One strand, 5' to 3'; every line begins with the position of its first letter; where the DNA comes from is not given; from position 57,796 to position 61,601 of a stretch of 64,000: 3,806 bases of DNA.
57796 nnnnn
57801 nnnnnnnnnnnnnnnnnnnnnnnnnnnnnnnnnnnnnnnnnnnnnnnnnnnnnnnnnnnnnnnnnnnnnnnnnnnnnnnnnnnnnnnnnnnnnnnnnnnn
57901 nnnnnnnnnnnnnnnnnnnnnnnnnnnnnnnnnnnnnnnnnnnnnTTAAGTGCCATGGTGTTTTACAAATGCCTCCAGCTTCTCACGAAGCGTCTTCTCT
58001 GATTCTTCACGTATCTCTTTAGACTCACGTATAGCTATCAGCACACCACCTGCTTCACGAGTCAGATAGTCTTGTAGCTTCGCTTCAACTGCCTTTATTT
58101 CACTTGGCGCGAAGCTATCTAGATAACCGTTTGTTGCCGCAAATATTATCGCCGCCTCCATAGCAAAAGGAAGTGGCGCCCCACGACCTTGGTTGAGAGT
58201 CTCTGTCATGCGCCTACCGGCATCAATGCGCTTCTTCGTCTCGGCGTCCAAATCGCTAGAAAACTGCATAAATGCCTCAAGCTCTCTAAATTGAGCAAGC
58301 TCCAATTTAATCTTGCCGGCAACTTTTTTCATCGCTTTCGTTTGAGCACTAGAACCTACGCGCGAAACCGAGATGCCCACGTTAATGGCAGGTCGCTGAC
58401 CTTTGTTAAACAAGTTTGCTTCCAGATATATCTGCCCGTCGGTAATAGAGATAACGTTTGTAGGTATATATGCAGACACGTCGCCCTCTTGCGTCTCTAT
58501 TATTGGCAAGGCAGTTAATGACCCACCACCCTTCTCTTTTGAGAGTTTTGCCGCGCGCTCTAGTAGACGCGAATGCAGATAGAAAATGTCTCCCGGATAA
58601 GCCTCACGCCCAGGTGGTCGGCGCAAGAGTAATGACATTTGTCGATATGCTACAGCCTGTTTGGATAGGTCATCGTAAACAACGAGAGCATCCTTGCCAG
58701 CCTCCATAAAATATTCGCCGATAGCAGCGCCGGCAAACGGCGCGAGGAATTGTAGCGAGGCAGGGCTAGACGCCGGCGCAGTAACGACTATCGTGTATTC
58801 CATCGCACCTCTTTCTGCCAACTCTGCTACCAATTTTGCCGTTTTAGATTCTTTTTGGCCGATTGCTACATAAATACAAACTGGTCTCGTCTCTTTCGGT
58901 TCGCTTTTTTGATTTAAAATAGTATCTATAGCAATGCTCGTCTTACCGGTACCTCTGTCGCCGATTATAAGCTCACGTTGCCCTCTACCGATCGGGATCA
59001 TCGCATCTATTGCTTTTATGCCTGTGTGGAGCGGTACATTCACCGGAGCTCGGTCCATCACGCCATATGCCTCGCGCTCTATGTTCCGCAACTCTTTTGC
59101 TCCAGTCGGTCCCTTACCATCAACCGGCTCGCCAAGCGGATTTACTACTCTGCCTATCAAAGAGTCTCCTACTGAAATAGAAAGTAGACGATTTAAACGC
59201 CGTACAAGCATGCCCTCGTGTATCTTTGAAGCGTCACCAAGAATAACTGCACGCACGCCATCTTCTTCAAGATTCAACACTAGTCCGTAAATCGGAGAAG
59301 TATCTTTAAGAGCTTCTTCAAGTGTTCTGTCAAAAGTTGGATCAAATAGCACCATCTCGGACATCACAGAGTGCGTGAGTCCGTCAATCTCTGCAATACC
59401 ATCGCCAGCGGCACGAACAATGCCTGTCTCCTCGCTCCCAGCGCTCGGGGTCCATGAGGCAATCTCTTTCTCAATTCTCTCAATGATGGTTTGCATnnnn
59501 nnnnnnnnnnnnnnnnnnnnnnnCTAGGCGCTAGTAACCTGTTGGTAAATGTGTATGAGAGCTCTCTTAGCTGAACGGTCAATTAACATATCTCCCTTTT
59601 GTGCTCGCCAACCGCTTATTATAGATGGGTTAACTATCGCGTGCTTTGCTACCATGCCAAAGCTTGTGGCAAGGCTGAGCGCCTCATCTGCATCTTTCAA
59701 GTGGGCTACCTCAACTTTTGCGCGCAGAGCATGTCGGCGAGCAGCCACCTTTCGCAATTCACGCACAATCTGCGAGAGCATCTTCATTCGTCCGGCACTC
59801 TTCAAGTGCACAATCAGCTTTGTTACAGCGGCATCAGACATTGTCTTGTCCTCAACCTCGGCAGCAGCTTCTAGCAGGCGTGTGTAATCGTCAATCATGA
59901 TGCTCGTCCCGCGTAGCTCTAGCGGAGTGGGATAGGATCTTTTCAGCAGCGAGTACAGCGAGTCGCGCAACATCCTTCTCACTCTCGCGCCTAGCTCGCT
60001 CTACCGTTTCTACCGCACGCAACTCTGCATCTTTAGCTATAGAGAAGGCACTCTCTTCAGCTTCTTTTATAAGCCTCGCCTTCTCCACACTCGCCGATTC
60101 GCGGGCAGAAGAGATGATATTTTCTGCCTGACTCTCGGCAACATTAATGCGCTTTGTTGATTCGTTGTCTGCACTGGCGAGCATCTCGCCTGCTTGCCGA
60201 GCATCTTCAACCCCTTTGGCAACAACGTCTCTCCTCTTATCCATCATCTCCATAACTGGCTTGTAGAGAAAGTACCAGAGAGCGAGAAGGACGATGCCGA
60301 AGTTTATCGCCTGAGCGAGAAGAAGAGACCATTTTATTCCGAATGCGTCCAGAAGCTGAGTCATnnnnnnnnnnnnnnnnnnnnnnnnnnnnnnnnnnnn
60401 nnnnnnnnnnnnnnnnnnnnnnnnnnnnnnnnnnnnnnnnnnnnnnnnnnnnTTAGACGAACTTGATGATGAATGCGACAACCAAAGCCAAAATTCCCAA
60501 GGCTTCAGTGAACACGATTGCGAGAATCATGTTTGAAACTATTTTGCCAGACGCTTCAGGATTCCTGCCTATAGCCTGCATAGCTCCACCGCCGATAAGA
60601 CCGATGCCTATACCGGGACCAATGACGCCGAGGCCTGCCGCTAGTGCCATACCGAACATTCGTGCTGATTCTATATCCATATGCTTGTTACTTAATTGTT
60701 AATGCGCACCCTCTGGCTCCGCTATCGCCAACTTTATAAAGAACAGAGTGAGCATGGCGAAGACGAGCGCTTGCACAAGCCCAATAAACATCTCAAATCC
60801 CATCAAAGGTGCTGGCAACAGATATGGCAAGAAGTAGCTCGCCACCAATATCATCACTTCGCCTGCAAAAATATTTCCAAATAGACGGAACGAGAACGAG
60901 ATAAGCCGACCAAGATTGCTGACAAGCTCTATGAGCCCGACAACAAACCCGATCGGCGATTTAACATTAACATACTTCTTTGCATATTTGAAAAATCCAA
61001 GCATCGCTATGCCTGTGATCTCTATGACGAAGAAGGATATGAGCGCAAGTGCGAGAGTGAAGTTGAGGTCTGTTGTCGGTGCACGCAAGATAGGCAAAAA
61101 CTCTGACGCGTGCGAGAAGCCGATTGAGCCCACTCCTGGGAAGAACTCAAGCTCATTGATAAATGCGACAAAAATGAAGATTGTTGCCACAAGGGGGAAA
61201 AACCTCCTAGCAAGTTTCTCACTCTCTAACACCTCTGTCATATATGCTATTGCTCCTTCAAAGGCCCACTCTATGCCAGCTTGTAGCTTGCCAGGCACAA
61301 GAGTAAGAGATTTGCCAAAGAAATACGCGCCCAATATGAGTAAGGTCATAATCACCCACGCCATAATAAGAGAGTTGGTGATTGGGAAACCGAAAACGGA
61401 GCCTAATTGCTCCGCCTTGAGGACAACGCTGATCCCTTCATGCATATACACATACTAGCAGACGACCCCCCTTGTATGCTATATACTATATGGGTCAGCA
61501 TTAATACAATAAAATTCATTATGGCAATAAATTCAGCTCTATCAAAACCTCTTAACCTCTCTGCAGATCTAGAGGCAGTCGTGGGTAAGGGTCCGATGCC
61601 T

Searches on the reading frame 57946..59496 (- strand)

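Call 98: search_protein_families(library=pfam, proteins=[window:57946-59496:-], max_evalue=0.001)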
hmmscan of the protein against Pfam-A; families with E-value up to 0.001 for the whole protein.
window:57946-59496:- (516 aa): 3 families
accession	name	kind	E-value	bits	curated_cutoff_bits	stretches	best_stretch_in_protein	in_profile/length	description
PF00006.31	ATP-synt_ab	-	7.5e-81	271.3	29.5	1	159-378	1-213/213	ATP synthase alpha/beta family, nucleotide-binding domain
PF00306.32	ATP-synt_ab_C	-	4.5e-39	134.1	27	1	385-510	1-126/126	ATP synthase alpha/beta chain, C terminal domain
PF02874.29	ATP-synt_ab_N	-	8.3e-06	26.7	20.9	1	63-101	29-68/69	ATP synthase alpha/beta family, beta-barrel domain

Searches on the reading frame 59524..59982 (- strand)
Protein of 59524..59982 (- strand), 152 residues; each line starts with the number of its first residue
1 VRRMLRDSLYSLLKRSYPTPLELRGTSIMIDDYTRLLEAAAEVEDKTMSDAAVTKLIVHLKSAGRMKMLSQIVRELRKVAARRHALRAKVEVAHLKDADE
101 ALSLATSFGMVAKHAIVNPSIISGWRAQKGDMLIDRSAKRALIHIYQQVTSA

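Call 98: search_protein_families(library=pfam, proteins=[window:59524-59982:-], max_evalue=0.001)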
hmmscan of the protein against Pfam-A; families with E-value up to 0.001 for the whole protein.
window:59524-59982:- (152 aa): 1 family
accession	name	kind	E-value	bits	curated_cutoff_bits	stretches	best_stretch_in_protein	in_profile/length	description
PF00213.23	OSCP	-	2e-07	31.7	22.3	1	49-146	65-169/172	ATP synthase delta (OSCP) subunit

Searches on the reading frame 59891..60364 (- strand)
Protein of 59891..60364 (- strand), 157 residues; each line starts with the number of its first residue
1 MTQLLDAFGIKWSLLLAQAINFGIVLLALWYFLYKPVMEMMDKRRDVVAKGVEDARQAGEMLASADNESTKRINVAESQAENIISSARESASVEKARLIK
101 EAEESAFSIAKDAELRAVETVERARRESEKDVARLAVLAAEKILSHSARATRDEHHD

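Call 99: search_protein_families(library=pfam, proteins=[window:59891-60364:-], max_evalue=0.01)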
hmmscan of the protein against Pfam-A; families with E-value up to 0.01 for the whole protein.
window:59891-60364:- (157 aa): 1 family
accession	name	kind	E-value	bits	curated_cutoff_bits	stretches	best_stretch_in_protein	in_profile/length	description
PF00430.23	ATP-synt_B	-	7.2e-20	71.9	28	1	15-144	2-131/132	ATP synthase B/B' CF(0)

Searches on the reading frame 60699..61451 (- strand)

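Call 98: search_protein_families(library=pfam, proteins=[window:60699-61451:-], max_evalue=0.001)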
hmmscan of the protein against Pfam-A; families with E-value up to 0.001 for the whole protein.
window:60699-61451:- (250 aa): 1 family
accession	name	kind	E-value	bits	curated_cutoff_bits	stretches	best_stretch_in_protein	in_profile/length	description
PF00119.25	ATP-synt_A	-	2.2e-38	132.8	33.9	1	29-240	2-217/217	ATP synthase A chain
